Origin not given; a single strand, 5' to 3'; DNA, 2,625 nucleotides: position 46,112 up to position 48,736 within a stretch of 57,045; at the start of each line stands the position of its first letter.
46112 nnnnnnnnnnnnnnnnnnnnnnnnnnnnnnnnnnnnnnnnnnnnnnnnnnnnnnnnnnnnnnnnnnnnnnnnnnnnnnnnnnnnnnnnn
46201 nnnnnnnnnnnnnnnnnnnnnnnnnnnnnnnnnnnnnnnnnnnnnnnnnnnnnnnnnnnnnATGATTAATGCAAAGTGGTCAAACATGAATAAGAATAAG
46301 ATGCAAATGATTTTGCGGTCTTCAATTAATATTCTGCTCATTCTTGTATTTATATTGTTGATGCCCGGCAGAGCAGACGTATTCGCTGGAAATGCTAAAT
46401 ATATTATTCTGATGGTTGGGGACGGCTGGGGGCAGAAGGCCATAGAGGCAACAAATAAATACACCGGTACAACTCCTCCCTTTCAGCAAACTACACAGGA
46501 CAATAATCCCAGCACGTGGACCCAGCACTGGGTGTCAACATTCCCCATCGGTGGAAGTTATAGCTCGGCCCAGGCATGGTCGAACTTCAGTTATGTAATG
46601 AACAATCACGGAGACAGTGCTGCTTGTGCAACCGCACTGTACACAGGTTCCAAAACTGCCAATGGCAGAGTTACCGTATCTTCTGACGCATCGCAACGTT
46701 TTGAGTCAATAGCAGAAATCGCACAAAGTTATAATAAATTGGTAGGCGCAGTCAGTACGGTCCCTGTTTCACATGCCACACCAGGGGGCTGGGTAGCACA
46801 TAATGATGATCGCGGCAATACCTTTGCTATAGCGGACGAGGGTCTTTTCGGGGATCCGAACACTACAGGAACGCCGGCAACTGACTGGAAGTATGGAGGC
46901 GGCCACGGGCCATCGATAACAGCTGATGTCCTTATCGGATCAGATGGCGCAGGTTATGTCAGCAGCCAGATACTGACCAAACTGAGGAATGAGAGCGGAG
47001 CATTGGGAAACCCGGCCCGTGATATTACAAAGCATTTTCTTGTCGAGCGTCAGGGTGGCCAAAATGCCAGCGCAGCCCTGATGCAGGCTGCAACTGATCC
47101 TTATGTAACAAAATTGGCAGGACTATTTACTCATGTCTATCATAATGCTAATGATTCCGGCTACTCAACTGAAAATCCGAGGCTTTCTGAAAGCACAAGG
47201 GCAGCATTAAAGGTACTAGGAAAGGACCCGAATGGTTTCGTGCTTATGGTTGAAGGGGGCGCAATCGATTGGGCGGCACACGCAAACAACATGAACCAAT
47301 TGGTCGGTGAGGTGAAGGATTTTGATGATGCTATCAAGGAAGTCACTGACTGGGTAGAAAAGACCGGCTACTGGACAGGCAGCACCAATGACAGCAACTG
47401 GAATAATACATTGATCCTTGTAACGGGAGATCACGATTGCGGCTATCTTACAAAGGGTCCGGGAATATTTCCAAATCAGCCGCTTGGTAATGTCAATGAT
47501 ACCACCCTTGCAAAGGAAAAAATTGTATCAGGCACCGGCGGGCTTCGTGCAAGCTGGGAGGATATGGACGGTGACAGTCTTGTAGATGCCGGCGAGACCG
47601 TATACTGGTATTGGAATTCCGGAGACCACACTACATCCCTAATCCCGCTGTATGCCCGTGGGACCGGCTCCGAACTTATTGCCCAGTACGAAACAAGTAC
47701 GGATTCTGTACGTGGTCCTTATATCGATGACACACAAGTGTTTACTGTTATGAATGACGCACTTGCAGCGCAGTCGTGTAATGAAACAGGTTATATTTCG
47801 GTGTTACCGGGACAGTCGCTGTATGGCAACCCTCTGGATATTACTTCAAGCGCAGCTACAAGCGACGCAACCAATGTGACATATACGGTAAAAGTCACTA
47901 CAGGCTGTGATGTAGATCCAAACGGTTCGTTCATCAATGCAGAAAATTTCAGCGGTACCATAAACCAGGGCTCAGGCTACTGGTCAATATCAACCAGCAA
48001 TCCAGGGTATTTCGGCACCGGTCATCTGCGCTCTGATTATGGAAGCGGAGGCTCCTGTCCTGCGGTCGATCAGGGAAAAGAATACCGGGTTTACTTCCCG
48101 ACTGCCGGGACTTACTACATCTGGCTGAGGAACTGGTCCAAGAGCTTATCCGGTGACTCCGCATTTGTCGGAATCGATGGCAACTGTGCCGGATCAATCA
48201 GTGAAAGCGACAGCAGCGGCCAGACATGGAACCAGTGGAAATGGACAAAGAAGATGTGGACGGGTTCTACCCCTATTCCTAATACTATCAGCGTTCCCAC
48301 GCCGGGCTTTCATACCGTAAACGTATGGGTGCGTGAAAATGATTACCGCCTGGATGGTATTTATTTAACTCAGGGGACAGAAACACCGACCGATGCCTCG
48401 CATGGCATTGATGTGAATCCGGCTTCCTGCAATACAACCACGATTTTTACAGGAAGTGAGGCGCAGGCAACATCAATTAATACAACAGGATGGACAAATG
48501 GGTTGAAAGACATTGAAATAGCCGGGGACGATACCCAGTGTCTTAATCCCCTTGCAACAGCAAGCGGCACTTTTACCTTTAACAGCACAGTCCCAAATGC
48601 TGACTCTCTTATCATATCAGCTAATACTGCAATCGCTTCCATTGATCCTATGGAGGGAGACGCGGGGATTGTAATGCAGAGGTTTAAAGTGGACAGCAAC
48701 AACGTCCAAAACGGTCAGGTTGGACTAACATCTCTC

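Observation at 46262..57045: Unlisted giant ORF (>3594 codons, open at the window edge): alkaline-phosphatase head fused to CBM-like, Ig-like and Calx-beta arrays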

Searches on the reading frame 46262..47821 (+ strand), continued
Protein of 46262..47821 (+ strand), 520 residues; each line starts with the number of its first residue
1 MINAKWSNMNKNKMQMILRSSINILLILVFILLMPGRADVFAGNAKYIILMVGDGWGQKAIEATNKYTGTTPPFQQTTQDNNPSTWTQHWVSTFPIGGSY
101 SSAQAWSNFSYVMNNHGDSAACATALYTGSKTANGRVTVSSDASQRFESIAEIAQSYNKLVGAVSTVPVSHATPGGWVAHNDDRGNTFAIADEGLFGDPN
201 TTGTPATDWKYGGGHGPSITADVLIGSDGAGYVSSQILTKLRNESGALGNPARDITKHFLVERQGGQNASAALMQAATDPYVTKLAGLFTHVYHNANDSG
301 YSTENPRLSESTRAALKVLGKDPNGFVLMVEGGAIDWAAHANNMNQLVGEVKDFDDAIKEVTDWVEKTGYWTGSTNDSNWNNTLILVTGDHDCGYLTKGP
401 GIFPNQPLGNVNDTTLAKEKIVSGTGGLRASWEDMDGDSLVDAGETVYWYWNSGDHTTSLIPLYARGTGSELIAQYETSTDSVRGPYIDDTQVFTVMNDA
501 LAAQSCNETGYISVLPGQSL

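Call 53: search_protein_families(library=pfam, proteins=[L012:4053-14393:+], max_evalue=0.001)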
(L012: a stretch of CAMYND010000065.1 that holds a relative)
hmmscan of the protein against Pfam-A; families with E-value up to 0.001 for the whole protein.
L012:4053-14393:+ (3447 aa): 10 families
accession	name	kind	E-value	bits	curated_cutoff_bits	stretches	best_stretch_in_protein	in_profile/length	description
PF13205.12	Big_5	-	5.4e-41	140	23.6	5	2909-3008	1-103/105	Bacterial Ig-like domain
PF00245.25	Alk_phosphatase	-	8.8e-40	137.3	24.4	1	45-486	2-401/423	Alkaline phosphatase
PF19077.6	Big_13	-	8.4e-22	78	27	1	2197-2274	31-101/102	Bacterial Ig-like domain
PF17957.7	Big_7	-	4.3e-19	69.4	24.1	3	2176-2252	1-68/70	Bacterial Ig domain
PF13750.12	Big_3_3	-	6.5e-10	39.3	27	0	2873-3008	3-146/157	Bacterial Ig-like domain (group 3)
PF03404.22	Mo-co_dimer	-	1.2e-06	29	22.7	0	2176-2226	9-62/138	Mo-co oxidoreductase dimerisation domain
PF04151.21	PPC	-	3.2e-06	28.3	25.9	1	1154-1222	4-70/70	Bacterial pre-peptidase C-terminal domain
PF07495.19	Y_Y_Y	-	3.9e-05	23.9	26.6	0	3178-3205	33-60/65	Y_Y_Y domain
PF15418.12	DUF4625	-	5.2e-05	24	27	0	2674-2699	105-130/131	Domain of unknown function (DUF4625)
PF24372.1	DUF7528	-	5.2e-05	23.8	27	0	2881-2898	32-49/111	Family of unknown function (DUF7528)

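Call 85: search_protein_families(library=pfam, proteins=[L007:2364-4232:+, L007:4445-5551:+, L007:5587-6648:+, L007:6648-7829:+, L012:798-1436:+, L012:1565-2755:+, L014:5426-6325:+, L014:6977-8335:+, L009:6420-7622:+, L009:7634-8236:+], max_evalue=0.00001)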
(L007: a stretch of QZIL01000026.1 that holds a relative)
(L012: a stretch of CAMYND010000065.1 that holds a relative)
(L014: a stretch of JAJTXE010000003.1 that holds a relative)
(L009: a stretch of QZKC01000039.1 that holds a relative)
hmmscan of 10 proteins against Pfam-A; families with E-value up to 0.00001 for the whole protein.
L007:2364-4232:+ (622 aa): 0 families

L007:4445-5551:+ (368 aa): 0 families

L007:5587-6648:+ (353 aa): 1 family
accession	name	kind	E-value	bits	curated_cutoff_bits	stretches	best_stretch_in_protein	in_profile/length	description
PF14397.11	ATPgrasp_ST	-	1.4e-43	149.5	31.4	1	76-334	10-265/278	Sugar-transfer associated ATP-grasp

L007:6648-7829:+ (393 aa): 2 families
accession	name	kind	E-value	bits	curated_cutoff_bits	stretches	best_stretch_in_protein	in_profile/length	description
PF13692.12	Glyco_trans_1_4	-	1.7e-15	57.9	27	1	220-353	2-138/142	Glycosyl transferases group 1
PF00534.26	Glycos_transf_1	-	3.1e-10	40.3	26.4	1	217-364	13-165/172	Glycosyl transferases group 1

L012:798-1436:+ (212 aa): 1 family
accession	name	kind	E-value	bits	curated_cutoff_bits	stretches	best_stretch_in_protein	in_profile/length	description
PF13578.12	Methyltransf_24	-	1.6e-14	55.1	26.3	1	74-164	14-105/105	Methyltransferase domain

L012:1565-2755:+ (396 aa): 2 families
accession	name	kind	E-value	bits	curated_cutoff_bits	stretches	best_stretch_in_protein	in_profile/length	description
PF01633.27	Choline_kinase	-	2.5e-07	30.7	29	1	123-291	36-204/300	Choline/ethanolamine kinase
PF01636.29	APH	-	2.6e-07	31.1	23.2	1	112-293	24-213/239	Phosphotransferase enzyme family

L014:5426-6325:+ (299 aa): 5 families
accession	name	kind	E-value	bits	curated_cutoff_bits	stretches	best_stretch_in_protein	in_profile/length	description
PF22645.1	GKRP_SIS_N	-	1.3e-20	73.6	27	1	51-154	2-109/113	Glucokinase regulatory protein N-terminal SIS domain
PF13580.11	SIS_2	-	9.7e-09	35.8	27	1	44-165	13-134/138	SIS domain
PF22198.1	GKRP_SIS_2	-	7.7e-07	29.5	27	1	49-111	5-67/191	Glucokinase regulatory protein, second SIS domain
PF01380.27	SIS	-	2.9e-06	27.5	25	1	132-212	51-129/131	SIS domain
PF20741.3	GKRP-like_C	-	4.1e-06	27.7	27.7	0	224-260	1-37/100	C-terminal lid domain of glucokinase regulatory protein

L014:6977-8335:+ (452 aa): 6 families
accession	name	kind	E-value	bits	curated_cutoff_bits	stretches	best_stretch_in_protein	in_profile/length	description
PF00158.32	Sigma54_activat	-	3.2e-69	232.4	20.2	1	148-311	5-168/168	Sigma-54 interaction domain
PF14532.12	Sigma54_activ_2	-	1.1e-23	84.4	25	1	145-315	1-138/138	Sigma-54 interaction domain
PF25601.1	AAA_lid_14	-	6.3e-23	80.9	27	1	316-392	1-77/87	AAA+ ATPase lid domain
PF00072.30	Response_reg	-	3.2e-11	43.8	30.2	1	6-115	1-110/111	Response regulator receiver domain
PF02954.25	HTH_8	-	4.1e-11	42.9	22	1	403-439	6-42/42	Bacterial regulatory protein, Fis family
PF00493.29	MCM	-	7.5e-06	25.7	23.3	0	161-266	53-151/224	MCM P-loop domain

L009:6420-7622:+ (400 aa): 2 families
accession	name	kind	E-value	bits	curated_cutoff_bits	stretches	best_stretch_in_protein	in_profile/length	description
PF13692.12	Glyco_trans_1_4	-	3.8e-16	60.1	27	1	220-354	1-138/142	Glycosyl transferases group 1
PF00534.26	Glycos_transf_1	-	4.8e-10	39.7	26.4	1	219-335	14-130/172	Glycosyl transferases group 1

L009:7634-8236:+ (200 aa): 2 families
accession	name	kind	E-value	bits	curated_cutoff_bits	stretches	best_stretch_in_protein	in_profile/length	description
PF01583.26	APS_kinase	-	1.1e-66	224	21.1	1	24-174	1-152/152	Adenylylsulphate kinase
PF13671.12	AAA_33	-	1.2e-06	29.3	27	1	28-141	2-116/143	AAA domain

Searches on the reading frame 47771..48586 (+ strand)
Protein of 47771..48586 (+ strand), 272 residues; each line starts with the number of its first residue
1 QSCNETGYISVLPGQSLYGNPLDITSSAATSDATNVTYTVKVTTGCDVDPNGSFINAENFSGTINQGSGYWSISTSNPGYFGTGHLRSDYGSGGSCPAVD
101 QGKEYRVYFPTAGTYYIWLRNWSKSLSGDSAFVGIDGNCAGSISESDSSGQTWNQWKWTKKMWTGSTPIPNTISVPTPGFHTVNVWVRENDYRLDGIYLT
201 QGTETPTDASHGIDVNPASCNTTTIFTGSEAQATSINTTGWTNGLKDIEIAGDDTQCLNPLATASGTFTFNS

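Call 20: search_protein_families(library=pfam, proteins=[window:47771-48586:+], max_evalue=1)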
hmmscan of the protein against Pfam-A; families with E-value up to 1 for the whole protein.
window:47771-48586:+ (272 aa): 2 families
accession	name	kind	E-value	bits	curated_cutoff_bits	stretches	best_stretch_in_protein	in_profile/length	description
PF17829.7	GH115_C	-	0.00048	20.4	24.1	1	99-202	54-161/172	Glycosyl hydrolase family 115 C-terminal domain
PF00710.25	Asparaginase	-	0.0033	17.4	22.5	1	192-254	75-137/193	Asparaginase, N-terminal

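Call 45: find_homologous_proteins(query=window:47774-48583:+, max_evalue=0.001)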
Query window:47774-48583:+ (270 aa): 1 proteins with E <= 0.001 among 445 candidates.
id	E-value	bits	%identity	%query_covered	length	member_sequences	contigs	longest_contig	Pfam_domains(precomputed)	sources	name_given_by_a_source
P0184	5.4e-47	178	49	69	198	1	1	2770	PF17829.8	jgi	jgi:hypothetical protein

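Call 56: predict_structure(alignment_id=A2)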
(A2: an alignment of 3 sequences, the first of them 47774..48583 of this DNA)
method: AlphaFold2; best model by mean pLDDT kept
length: 270 residues; sequences in the alignment: 3
mean_pLDDT: 43.4   pTM: 0.43
mean pLDDT of the five models: 43.4, 35.5, 34.6, 32.8, 32.6
residues with pLDDT >= 90: 0; 70-90: 9; 50-70: 90; < 50: 171
segments of 3 or more residues with pLDDT < 50: 1-79, 81-84, 87-100, 145-148, 164-166, 206-270
pLDDT, mean of each block of 10 residues (from residue 1): 34 33 35 34 27 22 24 33 46 45 54 70 56 63 52 60 53 66 60 61 47 30 34 36 33 33 28
secondary structure, 60 per line:
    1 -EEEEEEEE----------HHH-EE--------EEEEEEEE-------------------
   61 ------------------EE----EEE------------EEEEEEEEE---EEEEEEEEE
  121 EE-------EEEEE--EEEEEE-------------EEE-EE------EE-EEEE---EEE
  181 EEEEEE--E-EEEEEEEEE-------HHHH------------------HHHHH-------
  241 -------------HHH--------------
elements in order: E2-9 E34-41 E85-87 E100-108 E112-122 E130-134 E137-142 E156-158 E171-174 E178-186 E191-199 H207-210 H229-233
